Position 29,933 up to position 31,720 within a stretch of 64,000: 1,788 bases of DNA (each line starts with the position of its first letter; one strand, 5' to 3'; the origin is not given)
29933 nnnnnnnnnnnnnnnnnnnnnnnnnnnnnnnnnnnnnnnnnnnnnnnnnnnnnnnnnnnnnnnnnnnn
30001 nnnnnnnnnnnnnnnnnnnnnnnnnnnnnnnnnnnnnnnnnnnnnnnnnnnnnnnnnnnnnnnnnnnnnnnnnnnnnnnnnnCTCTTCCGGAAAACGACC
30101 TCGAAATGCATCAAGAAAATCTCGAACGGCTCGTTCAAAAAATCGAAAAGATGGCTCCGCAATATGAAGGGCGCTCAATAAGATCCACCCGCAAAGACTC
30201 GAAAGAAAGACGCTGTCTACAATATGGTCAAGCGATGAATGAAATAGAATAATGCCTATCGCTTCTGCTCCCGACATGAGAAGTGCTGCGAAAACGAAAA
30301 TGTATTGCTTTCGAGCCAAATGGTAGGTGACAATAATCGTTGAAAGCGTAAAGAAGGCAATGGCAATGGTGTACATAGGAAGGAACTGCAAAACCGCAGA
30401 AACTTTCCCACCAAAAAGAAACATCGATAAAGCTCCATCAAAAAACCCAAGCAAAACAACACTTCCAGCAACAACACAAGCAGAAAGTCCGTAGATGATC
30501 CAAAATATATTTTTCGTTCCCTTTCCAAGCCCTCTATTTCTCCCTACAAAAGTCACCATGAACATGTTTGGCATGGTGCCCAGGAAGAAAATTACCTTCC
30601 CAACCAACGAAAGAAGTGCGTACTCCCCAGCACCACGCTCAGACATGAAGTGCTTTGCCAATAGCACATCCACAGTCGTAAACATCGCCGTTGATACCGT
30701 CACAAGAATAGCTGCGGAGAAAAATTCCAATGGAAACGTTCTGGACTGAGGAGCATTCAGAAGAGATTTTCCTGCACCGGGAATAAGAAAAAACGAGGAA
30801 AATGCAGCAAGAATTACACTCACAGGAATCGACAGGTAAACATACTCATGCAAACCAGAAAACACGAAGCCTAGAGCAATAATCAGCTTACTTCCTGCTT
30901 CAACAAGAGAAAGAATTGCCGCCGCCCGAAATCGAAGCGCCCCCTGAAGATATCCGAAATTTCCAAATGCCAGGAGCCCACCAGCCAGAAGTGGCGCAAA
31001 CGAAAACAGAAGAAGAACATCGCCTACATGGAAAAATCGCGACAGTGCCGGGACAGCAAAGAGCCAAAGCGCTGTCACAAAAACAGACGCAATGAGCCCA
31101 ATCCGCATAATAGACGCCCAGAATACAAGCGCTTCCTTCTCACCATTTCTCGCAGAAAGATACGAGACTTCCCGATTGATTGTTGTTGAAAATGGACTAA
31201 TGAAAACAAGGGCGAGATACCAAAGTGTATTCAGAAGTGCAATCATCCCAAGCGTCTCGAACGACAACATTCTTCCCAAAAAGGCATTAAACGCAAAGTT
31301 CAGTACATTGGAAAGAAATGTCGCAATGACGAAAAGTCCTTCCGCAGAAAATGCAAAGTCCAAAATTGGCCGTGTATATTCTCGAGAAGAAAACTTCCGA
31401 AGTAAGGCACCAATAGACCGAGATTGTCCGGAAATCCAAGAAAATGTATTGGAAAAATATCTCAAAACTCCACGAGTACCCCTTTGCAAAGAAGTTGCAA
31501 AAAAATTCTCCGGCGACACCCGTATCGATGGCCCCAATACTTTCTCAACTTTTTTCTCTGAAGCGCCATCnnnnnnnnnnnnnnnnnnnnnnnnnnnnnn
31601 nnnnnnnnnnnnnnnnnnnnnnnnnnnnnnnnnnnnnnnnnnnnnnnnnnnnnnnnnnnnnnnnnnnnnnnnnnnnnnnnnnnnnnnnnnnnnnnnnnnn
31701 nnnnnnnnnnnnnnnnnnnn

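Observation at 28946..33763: Single 1605-aa polypeptide fusing four glycan-assembly functions (GT2 / processive GT2 / flippase-like membrane domain / GT4)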

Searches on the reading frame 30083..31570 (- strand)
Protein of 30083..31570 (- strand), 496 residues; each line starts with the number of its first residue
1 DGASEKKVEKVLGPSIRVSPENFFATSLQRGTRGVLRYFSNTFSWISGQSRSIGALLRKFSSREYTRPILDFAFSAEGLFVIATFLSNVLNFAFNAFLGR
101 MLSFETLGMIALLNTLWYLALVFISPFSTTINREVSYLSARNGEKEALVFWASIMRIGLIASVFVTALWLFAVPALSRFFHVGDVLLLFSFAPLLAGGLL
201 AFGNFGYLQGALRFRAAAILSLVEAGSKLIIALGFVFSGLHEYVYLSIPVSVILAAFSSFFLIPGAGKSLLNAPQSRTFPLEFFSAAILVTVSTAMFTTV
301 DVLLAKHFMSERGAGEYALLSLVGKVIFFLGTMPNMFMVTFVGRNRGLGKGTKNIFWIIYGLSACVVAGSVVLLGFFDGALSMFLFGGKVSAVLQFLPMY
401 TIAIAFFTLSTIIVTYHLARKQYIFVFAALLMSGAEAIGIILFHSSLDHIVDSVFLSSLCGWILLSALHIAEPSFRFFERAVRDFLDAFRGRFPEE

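Call 8: search_protein_families(library=pfam, proteins=[window:30083-31570:-], max_evalue=10)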
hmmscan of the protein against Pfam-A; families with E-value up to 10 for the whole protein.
seq(496 aa): 0 families
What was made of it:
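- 30119..31366 (-): Module D3 (residues 800-1215): 12-TM MOP-superfamily domain (Wzx/MATE/MurJ fold). The window copy itself has no Pfam hit (call 8).
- Checked: The fourth domain gives no Pfam hit on its own (call 8) but is confirmed as a MOP fold by structure prediction.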

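Call 21: search_solved_structures(query=A2, max_evalue=10, show_alignments=2)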
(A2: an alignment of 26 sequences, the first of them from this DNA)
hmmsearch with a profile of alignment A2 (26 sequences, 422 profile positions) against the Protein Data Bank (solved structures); distinct sequences matched with E-value up to 10: 7.
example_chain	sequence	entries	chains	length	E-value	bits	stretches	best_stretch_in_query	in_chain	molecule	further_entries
6tpg_A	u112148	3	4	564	0.0011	21.3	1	251-347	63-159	Orexin receptor type 2,GlgA glycogen synthase,Hypocretin receptor-2 | Orexin receptor type 2,GlgA glycogen synthase,Orexin receptor type 2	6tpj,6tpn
7sr8_R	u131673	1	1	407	0.0037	19.6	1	251-347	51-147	Hypocretin receptor type 2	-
21ci_A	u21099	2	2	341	0.0049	19.2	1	251-347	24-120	Orexin receptor type 2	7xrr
4s0v_A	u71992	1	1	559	0.0055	19.1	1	251-347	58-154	Human Orexin receptor type 2 fusion protein to P. abysii Glycogen Synthase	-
5wqc_A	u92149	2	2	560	0.0055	19.1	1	251-347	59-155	Orexin receptor type 2,GlgA glycogen synthase,Orexin receptor type 2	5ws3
7sqo_R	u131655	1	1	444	0.0056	19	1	251-347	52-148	Orexin receptor type 2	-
7l1u_R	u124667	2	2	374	0.012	18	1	251-347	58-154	Hypocretin receptor type 2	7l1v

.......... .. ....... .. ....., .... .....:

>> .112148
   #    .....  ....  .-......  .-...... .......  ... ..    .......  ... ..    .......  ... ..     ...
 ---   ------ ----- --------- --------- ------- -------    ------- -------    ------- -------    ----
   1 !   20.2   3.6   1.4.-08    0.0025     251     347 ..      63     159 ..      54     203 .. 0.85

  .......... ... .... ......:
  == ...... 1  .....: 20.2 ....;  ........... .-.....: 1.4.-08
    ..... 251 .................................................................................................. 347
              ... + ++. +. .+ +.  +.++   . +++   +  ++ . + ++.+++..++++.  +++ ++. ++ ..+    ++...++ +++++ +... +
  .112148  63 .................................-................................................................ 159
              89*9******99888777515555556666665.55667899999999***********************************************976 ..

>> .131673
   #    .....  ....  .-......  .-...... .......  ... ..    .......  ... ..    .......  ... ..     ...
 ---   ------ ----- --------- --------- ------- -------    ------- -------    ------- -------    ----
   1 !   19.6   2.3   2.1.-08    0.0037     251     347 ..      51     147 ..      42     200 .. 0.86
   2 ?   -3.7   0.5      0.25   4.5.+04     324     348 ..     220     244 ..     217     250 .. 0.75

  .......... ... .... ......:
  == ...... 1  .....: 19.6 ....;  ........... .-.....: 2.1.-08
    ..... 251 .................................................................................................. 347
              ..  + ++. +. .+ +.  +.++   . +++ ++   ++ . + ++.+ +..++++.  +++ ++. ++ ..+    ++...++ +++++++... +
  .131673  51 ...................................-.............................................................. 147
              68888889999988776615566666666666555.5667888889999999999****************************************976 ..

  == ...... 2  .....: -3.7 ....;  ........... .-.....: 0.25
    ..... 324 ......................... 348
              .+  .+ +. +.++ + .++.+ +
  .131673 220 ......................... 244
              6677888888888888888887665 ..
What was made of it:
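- Tried and rejected: An HMM profile of 26 MOP domains searched against PDB sequences gave only spurious orexin-receptor hits driven by TM composition (call 21).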

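Call 22: search_protein_families(library=pfam, alignment_id=A2, max_evalue=1)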
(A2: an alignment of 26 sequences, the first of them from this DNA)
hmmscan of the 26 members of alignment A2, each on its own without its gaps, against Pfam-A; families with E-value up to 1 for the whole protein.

A. member 1, seq(426 aa): 0 families

B. families by the number of members that match (of 26 scanned): 5 families
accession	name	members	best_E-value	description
PF01554.23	MatE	8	3.9e-11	MatE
PF13440.11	Polysacc_synt_3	5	2.1e-08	Polysaccharide biosynthesis protein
PF01943.22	Polysacc_synt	5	2e-07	Polysaccharide biosynthesis protein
PF03494.18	Beta-APP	1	0.16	Beta-amyloid peptide (beta-APP)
PF19119.5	DUF5803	1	0.32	Family of unknown function (DUF5803)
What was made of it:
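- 30119..31366 (-): Homologues' domains match Pfam MatE in 8/26, Polysacc_synt_3 in 5/26 and Polysacc_synt in 5/26 (call 22).
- On MOP (multidrug/oligosaccharidyl-lipid/polysaccharide) exporter superfamily: Among 26 homologues' domains, 8 match MatE (best 3.9e-11), 5 match Polysacc_synt_3 and 5 match Polysacc_synt (call 22).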

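Call 34: predict_structure(alignment_id=A1)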
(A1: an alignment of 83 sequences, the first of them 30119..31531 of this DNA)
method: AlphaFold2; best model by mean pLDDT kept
length: 471 residues; sequences in the alignment: 83
mean_pLDDT: 91.9   pTM: 0.87
mean pLDDT of the five models: 91.9, 91.6, 90.8, 90.7, 90.6
residues with pLDDT >= 90: 379; 70-90: 58; 50-70: 28; < 50: 6
segments of 3 or more residues with pLDDT < 50: none
pLDDT, mean of each block of 10 residues (from residue 1): 49 57 68 70 79 91 96 94 90 87 92 98 98 97 96 97 94 95 97 98 98 98 97 96 97 95 94 97 93 92 92 95 97 98 98 97 90 90 97 98 98 97 98 97 98 97 86 82
secondary structure, 60 per line:
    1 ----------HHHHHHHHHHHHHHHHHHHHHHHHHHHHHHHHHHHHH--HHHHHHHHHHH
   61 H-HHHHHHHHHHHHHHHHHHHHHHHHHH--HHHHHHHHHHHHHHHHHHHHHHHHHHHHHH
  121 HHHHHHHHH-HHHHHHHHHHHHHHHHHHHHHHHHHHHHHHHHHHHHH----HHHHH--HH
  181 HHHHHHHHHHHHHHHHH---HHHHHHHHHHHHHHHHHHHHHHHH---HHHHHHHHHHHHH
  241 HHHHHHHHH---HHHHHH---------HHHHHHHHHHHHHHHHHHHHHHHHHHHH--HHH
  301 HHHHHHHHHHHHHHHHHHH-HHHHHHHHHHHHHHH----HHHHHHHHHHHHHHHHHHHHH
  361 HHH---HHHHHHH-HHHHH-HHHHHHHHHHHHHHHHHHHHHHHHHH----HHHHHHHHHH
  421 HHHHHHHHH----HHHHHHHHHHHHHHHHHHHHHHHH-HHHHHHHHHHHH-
elements in order: H11-47 H50-61 H63-88 H91-129 H131-167 H172-176 H179-197 H201-224 H228-249 H253-258 H268-295 H298-319 H321-335 H340-363 H367-373 H375-379 H381-406 H411-429 H434-457 H459-470
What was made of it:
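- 30119..31366 (-): AF2 pLDDT 91.9, pTM 0.87 (call 34).
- On MOP (multidrug/oligosaccharidyl-lipid/polysaccharide) exporter superfamily: AF2 pLDDT 91.9 (call 34).
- Checked: The AF2 model has pLDDT 91.9 (call 34).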

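Call 37: fold_search(model_id=the predicted structure, library=pdb)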
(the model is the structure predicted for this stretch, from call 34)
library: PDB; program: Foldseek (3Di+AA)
matches with E <= 10: 319; with E <= 0.001: 58
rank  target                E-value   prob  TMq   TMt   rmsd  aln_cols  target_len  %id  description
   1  6hfb_C                6.5e-08  1.00  0.64  0.66   5.5       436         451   14  Outward-facing conformation of a multidrug resistance MATE family transporter of the MOP superfamily. (released 2019-06-12)
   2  9ukv_A                7.5e-08  1.00  0.68  0.64   4.2       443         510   16  JM Complex - E. coli MurJ, Levivirus M lysis protein LysM (SglM) (released 2025-09-10)
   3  4mlb_C                2.5e-07  1.00  0.68  0.71   4.4       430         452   13  Reverse polarity of binding pocket suggests different function of a MOP superfamily transporter from Pyrococcus furios (released 2013-09-25)
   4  9nu5_A                4.5e-07  1.00  0.69  0.65   4.1       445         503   17  Structure of MurJ in complex with single gene lysis protein from phage PP7 (released 2026-02-11)
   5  6gwh                  4.7e-07  1.00  0.67  0.71   4.6       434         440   12  Outward-facing conformation of a multidrug resistance MATE family transporter of the MOP superfamily. (released 2019-06-05)
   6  6idp                  5.9e-07  1.00  0.67  0.71   5.0       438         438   14  Crystal structure of Vibrio cholerae MATE transporter VcmN in the straight form (released 2019-01-16)
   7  9nu8_A                6.4e-07  1.00  0.68  0.63   6.3       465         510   18  Structure of MurJ in complex with single gene lysis protein from phage Changjiang3 (released 2026-02-11)
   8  9r10_A                7.1e-07  1.00  0.71  0.69   5.4       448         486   14  Cryo-EM structure of human MATE1 in complex with cimetidine (released 2025-11-05)
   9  6ids                  8.6e-07  1.00  0.66  0.70   5.0       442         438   15  Crystal structure of Vibrio cholerae MATE transporter VcmN D35N mutant (released 2019-01-16)
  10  3vvp_A                1.3e-06  1.00  0.53  0.58   6.8       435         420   14  Crystal structure of MATE in complex with Br-NRF (released 2013-04-03)
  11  4mlb_A                1.5e-06  1.00  0.64  0.66   5.2       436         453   15  Reverse polarity of binding pocket suggests different function of a MOP superfamily transporter from Pyrococcus furios (released 2013-09-25)
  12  3vvr_A                1.6e-06  1.00  0.67  0.71   4.3       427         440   13  Crystal structure of MATE in complex with MaD5 (released 2013-04-03)
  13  3w4t                  1.7e-06  1.00  0.69  0.72   4.4       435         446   13  Crystal structure of MATE P26A mutant (released 2013-04-03)
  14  9r1f_A                2.0e-06  1.00  0.70  0.69   5.0       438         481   15  Cryo-EM structure of human MATE1 in complex with metformin (released 2025-11-05)
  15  6nc9                  2.1e-06  1.00  0.68  0.67   4.3       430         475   17  Lipid II flippase MurJ, outward-facing conformation (released 2019-04-17)
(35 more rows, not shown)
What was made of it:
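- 30119..31366 (-): Foldseek top 50 hits are all MOP (call 37).
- On MOP (multidrug/oligosaccharidyl-lipid/polysaccharide) exporter superfamily: Foldseek (call 37).
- Checked: Foldseek top hits are all MATE/MurJ/WzxE (call 37).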

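Call 71: search_protein_representatives(protein=window:30128-31375:-)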
Query: 416 residues. Proteins with E-value up to 0.001 (for the whole library): 2192; up to 1e-10: 651; up to 1e-30: 124. The best 150 are listed.
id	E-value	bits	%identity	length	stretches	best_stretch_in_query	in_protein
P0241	7.5e-75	268.9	38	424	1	14-407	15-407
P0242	4.1e-73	263.2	37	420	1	13-412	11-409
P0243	1.1e-71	258.5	36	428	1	11-412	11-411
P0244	1.8e-71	257.8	38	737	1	12-400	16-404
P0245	9.8e-71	255.4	37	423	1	15-411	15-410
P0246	2.7e-68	247.3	37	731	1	9-404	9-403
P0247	9.7e-68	245.5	37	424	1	11-405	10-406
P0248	8.1e-67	242.5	34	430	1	11-412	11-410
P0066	1.4e-66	241.6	36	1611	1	8-410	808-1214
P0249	1.8e-65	238.0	37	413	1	12-406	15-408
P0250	2.1e-65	237.8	35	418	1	14-408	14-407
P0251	4.9e-64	233.3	36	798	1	13-414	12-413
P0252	5.0e-64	233.3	39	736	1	10-412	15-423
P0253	5.3e-63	229.9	35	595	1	8-404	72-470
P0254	1.9e-62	228.1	38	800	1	6-402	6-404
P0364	8.0e-30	120.7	26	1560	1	12-390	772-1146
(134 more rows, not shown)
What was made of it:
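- The D3 family occurs at about 420 aa (alone), about 730-840 aa (D3 at the N-terminus) and about 1560-1610 aa (call 71).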
